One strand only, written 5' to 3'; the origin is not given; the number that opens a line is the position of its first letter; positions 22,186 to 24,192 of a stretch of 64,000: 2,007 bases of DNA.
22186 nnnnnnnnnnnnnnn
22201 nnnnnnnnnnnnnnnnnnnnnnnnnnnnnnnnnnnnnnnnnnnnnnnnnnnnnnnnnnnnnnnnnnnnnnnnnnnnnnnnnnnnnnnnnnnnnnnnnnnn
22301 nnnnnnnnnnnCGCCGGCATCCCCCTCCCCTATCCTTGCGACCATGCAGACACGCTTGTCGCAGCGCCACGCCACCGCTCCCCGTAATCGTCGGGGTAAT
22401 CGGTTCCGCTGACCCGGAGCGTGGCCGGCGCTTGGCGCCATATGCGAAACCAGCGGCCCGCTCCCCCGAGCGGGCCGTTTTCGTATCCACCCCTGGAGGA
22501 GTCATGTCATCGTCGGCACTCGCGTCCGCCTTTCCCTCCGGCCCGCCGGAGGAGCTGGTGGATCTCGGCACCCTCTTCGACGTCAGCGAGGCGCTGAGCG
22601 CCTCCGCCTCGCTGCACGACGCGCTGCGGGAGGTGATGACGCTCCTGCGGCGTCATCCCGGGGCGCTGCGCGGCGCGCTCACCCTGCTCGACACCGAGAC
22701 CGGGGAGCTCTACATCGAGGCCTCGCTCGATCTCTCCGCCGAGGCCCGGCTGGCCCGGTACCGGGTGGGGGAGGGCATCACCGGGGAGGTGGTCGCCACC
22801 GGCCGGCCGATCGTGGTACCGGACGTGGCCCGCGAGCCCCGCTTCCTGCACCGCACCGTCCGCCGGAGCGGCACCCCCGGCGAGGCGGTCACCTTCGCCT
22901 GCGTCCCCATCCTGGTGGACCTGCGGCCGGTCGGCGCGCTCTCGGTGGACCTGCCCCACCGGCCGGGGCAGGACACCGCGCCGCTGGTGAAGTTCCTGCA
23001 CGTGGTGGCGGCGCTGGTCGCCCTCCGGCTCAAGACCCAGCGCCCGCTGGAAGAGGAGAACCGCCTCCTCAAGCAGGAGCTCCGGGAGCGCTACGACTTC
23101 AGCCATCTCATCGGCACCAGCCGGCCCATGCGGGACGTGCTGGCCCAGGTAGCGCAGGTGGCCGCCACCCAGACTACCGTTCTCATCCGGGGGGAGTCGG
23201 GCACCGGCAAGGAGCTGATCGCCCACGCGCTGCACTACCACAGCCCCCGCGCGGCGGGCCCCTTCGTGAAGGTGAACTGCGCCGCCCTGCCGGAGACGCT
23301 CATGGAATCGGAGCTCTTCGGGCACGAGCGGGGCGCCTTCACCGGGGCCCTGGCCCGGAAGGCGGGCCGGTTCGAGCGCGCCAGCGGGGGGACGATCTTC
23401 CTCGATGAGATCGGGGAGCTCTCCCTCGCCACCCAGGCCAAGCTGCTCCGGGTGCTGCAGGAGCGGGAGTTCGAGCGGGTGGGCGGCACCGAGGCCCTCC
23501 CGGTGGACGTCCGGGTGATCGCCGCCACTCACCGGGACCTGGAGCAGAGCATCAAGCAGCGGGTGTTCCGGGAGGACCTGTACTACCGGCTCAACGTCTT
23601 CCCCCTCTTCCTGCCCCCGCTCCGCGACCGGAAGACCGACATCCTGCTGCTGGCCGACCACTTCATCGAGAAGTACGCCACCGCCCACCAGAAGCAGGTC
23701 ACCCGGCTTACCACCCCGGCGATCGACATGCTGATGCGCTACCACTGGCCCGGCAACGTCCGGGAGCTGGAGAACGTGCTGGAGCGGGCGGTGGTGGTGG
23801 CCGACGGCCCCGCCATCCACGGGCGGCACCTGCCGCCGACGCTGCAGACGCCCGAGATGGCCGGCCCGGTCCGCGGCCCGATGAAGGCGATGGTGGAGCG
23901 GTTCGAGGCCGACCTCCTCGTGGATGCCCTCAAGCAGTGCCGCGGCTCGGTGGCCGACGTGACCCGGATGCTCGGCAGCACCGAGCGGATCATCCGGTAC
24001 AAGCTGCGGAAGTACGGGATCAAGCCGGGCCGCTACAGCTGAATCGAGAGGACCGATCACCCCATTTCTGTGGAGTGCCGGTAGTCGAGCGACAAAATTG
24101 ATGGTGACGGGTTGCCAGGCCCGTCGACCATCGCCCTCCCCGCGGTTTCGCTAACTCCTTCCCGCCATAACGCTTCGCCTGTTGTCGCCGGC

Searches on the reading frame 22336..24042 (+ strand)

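Call 16: search_protein_families(library=pfam, proteins=[window:22336-24042:+], max_evalue=0.001)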
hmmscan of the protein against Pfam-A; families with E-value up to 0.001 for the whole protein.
window:22336-24042:+ (568 aa): 9 families
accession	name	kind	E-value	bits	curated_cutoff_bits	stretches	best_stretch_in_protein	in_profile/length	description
PF00158.32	Sigma54_activat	-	3.5e-74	248.5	20.2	1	258-424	1-167/168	Sigma-54 interaction domain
PF25601.1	AAA_lid_14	-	1.7e-28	98.7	27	1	430-506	1-77/87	AAA+ ATPase lid domain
PF14532.12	Sigma54_activ_2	-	6.5e-20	72.2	25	1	259-429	1-138/138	Sigma-54 interaction domain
PF01590.32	GAF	-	1.8e-15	58.1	22.4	1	93-232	2-133/133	GAF domain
PF13185.12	GAF_2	-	6.8e-13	49.4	28.6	1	91-230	2-133/136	GAF domain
PF07728.20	AAA_5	-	7.3e-08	33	22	1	282-400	2-123/139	AAA domain (dynein-related subfamily)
PF02954.25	HTH_8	-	3.9e-07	30.1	22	1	520-560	2-42/42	Bacterial regulatory protein, Fis family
PF00004.35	AAA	-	0.00012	23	21.2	1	282-412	1-120/131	ATPase family associated with various cellular activities (AAA)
PF20030.5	bpMoxR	-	0.00097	18.7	27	0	353-402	100-149/205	MoxR domain in the MoxR-vWA-beta-propeller ternary systems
